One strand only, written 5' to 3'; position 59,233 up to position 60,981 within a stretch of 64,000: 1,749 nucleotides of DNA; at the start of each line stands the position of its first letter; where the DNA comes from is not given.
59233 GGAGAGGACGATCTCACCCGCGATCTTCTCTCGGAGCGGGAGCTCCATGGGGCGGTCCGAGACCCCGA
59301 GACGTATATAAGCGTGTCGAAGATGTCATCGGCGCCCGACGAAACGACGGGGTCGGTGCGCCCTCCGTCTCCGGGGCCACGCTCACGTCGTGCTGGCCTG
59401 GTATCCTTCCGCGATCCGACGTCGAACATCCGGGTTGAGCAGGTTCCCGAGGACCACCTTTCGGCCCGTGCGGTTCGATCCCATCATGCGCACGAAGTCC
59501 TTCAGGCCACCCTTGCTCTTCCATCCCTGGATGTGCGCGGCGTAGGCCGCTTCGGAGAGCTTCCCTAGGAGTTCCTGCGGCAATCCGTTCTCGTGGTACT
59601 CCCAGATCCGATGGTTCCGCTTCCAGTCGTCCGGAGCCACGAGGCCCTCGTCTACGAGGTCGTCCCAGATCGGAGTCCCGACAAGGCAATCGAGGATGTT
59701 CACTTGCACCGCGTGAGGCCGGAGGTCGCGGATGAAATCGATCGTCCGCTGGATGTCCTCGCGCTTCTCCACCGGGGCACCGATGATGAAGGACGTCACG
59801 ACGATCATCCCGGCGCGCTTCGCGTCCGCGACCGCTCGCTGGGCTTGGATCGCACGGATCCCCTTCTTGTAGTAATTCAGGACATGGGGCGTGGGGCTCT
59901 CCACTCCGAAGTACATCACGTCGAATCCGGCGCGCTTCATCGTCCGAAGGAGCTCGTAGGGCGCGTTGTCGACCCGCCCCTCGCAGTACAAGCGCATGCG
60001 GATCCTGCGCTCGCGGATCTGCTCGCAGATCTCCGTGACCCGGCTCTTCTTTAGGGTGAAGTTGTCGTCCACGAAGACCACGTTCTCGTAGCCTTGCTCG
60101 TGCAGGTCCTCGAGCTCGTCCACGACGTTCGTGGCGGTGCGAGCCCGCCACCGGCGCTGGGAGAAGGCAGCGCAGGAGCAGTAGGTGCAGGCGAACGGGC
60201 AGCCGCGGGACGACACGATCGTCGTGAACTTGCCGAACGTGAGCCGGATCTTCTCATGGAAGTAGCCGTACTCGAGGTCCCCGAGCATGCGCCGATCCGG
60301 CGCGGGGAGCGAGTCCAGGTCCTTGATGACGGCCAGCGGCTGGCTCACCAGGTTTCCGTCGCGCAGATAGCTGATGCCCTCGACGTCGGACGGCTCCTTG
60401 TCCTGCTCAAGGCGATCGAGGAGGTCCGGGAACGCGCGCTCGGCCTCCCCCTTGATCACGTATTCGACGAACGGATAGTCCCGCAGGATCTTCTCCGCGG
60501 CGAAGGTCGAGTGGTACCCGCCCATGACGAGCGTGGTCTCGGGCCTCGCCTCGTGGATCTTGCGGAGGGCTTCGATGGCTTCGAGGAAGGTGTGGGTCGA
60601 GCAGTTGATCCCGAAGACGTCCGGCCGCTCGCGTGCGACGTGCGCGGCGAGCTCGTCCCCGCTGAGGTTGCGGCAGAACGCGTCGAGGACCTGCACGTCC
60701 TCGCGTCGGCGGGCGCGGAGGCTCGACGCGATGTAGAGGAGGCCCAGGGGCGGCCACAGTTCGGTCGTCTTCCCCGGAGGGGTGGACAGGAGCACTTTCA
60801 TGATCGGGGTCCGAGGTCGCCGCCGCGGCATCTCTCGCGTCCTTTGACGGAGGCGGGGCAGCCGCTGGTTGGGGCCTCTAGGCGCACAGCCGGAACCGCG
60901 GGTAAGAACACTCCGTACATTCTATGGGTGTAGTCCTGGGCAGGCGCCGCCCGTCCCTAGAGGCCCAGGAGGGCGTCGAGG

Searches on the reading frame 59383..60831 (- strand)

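Call 7: search_protein_families(library=pfam, proteins=[window:59383-60831:-])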
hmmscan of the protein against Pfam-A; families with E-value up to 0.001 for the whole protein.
window:59383-60831:- (482 aa): 2 families
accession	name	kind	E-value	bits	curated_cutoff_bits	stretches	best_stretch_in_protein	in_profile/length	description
PF04055.27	Radical_SAM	-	2.9e-29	102.8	29.5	1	205-367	1-166/166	Radical SAM superfamily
PF02310.24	B12-binding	-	9.1e-25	87.3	32.1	1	24-137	10-120/121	B12 binding domain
